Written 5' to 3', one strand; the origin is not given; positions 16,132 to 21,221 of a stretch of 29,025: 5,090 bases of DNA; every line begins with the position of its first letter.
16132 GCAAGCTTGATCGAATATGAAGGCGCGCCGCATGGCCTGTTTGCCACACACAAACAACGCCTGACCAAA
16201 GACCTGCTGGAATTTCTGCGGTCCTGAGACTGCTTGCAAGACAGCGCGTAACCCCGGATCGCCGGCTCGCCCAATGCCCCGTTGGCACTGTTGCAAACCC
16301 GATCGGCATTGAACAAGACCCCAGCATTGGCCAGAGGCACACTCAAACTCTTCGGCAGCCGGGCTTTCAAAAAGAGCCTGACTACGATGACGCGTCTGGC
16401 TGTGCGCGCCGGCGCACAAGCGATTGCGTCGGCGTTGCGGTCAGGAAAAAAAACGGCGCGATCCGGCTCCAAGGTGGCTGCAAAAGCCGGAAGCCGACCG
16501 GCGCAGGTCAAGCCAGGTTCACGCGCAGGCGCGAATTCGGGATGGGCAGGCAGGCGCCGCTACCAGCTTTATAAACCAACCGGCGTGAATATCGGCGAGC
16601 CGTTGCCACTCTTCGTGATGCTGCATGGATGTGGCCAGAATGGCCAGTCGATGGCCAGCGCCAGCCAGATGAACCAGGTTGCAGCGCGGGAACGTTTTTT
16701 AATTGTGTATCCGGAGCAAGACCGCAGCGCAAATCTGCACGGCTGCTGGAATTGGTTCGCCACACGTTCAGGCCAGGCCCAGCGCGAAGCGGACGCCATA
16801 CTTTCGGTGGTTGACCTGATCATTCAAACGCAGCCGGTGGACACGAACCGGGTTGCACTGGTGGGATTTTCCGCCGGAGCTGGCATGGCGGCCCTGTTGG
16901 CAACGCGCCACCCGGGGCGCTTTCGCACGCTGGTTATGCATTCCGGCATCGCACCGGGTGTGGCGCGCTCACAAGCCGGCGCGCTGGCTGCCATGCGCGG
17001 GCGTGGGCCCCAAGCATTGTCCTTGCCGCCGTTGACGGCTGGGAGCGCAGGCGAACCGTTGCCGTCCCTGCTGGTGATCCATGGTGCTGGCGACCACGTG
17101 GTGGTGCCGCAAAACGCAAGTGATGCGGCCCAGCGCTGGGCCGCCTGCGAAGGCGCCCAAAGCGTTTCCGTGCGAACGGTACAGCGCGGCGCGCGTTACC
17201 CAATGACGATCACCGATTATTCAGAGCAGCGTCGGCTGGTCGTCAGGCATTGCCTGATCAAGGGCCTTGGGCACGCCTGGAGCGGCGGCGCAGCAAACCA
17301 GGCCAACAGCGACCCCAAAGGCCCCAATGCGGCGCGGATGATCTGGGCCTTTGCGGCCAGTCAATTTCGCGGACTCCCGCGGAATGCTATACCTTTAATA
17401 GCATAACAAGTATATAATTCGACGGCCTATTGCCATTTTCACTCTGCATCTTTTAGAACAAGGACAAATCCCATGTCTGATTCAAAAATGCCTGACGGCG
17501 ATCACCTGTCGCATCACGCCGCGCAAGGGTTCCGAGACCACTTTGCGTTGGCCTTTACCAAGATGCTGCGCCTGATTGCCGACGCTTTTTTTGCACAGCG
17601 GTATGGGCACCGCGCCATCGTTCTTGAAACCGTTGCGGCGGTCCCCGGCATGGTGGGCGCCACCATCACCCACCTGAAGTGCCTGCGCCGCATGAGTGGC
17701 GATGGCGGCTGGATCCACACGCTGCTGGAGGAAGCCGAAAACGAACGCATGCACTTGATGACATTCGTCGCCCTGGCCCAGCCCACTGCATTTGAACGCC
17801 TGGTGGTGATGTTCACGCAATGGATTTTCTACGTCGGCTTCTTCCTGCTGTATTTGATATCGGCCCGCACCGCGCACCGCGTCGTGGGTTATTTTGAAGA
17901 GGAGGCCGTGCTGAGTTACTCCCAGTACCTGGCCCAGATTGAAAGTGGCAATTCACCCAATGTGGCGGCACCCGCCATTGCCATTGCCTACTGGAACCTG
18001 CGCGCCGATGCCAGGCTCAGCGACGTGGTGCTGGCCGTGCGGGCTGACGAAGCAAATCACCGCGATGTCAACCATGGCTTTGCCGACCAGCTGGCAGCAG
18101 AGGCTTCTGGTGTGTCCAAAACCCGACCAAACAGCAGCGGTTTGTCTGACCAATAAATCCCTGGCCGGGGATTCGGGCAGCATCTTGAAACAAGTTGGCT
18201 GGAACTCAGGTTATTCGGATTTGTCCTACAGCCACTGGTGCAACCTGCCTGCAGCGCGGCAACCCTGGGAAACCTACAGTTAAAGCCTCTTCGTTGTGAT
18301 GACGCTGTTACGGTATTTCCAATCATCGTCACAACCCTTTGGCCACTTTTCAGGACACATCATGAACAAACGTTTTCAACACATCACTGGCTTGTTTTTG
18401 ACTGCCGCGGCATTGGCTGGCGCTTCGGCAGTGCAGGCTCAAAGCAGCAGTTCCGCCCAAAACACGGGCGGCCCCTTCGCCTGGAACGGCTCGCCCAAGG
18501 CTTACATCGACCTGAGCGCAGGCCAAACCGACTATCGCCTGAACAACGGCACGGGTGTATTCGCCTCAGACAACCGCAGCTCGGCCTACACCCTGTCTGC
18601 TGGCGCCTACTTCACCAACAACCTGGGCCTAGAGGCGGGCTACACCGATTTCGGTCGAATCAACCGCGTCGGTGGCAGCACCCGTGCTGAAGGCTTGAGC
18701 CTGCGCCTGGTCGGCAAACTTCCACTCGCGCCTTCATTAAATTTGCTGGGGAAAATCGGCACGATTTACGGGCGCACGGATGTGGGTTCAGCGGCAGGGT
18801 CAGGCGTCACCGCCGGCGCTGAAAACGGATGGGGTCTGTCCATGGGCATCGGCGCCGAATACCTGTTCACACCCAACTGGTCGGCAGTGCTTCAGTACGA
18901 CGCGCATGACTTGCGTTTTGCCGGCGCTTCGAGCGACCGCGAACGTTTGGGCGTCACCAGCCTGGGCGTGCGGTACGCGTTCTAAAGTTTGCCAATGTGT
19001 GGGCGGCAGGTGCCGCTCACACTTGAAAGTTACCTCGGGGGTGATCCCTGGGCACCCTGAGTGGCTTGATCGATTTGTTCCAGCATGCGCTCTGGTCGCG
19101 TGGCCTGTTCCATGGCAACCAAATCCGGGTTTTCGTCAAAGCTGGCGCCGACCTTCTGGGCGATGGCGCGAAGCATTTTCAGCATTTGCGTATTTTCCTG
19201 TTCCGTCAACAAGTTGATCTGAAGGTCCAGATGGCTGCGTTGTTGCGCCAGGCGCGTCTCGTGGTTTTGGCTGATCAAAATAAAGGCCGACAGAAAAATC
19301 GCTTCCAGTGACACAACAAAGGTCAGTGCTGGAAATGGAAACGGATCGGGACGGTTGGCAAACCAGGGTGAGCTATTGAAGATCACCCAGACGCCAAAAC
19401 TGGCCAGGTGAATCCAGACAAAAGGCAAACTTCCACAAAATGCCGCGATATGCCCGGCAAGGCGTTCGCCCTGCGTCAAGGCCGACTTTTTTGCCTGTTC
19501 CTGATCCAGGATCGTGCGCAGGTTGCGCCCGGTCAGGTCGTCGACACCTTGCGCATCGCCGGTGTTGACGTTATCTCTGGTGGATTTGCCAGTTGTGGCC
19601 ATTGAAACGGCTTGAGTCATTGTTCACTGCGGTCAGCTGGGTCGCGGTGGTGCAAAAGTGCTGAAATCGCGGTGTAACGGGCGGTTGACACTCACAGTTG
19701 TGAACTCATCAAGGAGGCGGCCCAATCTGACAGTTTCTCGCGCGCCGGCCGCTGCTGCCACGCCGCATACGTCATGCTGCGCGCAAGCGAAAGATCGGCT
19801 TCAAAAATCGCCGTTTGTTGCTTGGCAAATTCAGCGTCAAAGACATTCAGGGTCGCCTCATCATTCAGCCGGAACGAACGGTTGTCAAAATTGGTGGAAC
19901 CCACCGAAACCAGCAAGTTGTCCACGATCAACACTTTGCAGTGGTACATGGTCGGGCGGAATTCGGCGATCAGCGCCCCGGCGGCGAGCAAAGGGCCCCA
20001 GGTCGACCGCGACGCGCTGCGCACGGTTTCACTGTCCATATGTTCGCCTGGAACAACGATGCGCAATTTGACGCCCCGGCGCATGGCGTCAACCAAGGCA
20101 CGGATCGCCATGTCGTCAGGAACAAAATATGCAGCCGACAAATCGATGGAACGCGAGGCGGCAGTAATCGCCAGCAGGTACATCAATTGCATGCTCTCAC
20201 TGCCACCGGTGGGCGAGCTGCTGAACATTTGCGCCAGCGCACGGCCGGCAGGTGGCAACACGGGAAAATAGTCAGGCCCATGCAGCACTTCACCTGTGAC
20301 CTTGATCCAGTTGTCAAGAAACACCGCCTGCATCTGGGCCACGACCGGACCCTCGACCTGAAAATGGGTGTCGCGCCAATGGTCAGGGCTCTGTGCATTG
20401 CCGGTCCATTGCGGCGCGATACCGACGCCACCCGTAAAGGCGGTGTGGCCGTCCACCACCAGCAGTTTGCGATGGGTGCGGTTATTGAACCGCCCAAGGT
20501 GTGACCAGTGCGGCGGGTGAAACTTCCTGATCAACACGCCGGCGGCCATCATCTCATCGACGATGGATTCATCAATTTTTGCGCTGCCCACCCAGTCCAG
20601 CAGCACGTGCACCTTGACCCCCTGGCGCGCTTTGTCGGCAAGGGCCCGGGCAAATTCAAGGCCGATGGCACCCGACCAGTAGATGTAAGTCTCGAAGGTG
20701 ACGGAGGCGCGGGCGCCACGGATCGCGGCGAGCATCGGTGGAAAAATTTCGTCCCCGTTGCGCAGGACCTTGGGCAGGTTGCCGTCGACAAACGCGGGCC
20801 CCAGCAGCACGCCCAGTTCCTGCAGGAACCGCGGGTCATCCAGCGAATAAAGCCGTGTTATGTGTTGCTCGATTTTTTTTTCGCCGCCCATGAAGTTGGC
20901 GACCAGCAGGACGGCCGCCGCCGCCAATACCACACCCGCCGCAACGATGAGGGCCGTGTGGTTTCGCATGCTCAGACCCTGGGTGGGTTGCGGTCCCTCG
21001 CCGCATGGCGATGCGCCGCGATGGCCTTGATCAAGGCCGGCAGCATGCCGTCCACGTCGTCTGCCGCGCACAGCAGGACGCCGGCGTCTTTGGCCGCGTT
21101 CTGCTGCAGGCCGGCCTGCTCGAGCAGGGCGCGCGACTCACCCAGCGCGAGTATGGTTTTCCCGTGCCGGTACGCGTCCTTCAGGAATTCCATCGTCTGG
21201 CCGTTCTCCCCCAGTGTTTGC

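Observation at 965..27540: Candidate undescribed regulon: a GacA/UvrY-type 18-bp palindrome upstream of the stress genes, next to its likely regulator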

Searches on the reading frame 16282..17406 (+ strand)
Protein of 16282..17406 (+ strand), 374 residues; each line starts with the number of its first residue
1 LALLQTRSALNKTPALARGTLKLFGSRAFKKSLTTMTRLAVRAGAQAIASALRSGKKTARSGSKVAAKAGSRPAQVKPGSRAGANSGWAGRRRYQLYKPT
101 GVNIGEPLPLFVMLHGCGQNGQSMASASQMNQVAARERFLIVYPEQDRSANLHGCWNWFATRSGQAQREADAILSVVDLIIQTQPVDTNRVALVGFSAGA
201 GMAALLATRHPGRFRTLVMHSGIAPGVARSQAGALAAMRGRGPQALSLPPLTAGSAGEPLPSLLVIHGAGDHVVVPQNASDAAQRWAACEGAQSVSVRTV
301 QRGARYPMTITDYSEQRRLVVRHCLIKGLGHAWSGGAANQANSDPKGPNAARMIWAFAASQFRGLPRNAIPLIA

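Call 7: search_protein_families(library=pfam, proteins=[window:16282-17406:+], max_evalue=0.01)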
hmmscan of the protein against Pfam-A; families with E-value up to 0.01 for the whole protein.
window:16282-17406:+ (374 aa): 11 families
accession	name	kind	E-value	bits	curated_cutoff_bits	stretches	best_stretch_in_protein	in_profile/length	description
PF10503.15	Esterase_PHB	-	5.7e-35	121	23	1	94-285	3-194/219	Esterase PHB depolymerase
PF02230.22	Abhydrolase_2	-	1.1e-10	42.2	23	1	110-225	16-141/217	Phospholipase/Carboxylesterase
PF00756.26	Esterase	-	2.4e-10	41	22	1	91-224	7-150/251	Putative esterase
PF00326.27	Peptidase_S9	-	3.7e-10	40.1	22.6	1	162-284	37-168/213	Prolyl oligopeptidase family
PF00561.26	Abhydrolase_1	-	3.4e-07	30.6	25.8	1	169-225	51-105/245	alpha/beta hydrolase fold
PF02129.25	Peptidase_S15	-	9.8e-07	29.2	23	1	96-228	9-134/262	X-Pro dipeptidyl-peptidase (S15 family)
PF03959.19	FSH1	-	1.3e-06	28.7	21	1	139-284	36-184/211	Serine hydrolase (FSH1)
PF20434.5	BD-FAE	-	2.5e-05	24.3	26.8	0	186-210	86-110/215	BD-FAE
PF12146.15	Hydrolase_4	-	4.7e-05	23.2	27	0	175-221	64-108/239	Serine aminopeptidase, S33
PF12697.13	Abhydrolase_6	-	0.00046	21.4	26.3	1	169-321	50-172/217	Alpha/beta hydrolase family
PF07859.19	Abhydrolase_3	-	0.004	17.4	25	1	174-213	53-95/210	alpha/beta hydrolase fold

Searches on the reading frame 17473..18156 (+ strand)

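Call 7: search_protein_families(library=pfam, proteins=[window:17473-18156:+], max_evalue=0.01)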
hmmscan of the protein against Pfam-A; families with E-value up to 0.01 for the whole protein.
window:17473-18156:+ (227 aa): 1 family
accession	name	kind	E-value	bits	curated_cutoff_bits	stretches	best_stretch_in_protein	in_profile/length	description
PF01786.24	AOX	-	1.4e-80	270.4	22.7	1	11-205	10-216/216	Alternative oxidase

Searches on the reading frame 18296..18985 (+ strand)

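Call 7: search_protein_families(library=pfam, proteins=[window:18296-18985:+], max_evalue=0.01)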
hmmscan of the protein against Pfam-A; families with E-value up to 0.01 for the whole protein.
window:18296-18985:+ (229 aa): 2 families
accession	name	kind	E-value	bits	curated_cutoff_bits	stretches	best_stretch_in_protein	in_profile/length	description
PF13505.12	OMP_b-brl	-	2.7e-14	54.2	28.7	1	37-229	2-175/175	Outer membrane protein beta-barrel domain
PF01389.23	OmpA_membrane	-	2.2e-11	44.3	21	1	73-229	10-176/180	OmpA-like transmembrane domain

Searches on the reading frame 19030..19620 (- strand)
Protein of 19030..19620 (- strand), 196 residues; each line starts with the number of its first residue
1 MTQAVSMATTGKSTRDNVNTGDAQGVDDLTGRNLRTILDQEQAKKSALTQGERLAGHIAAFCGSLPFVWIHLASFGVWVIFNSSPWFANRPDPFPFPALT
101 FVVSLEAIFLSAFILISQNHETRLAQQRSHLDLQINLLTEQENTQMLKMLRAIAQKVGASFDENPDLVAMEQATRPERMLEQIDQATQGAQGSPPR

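Call 7: search_protein_families(library=pfam, proteins=[window:19030-19620:-], max_evalue=0.01)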
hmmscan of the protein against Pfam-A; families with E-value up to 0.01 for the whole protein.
window:19030-19620:- (196 aa): 1 family
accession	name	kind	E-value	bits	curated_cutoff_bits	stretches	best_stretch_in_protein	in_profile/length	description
PF06210.16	DUF1003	-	6e-25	87.8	27.4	1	62-160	1-99/103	Protein of unknown function (DUF1003)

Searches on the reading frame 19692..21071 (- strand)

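Call 7: search_protein_families(library=pfam, proteins=[window:19692-21071:-], max_evalue=0.01)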
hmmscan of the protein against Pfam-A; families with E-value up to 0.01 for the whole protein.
window:19692-21071:- (459 aa): 2 families
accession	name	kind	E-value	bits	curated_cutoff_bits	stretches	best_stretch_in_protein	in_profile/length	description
PF13091.12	PLDc_2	-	2.1e-38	131.6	27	2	301-426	4-131/132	PLD-like domain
PF00614.28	PLDc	-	2e-09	37.5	21.9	1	376-399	5-28/28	Phospholipase D Active site motif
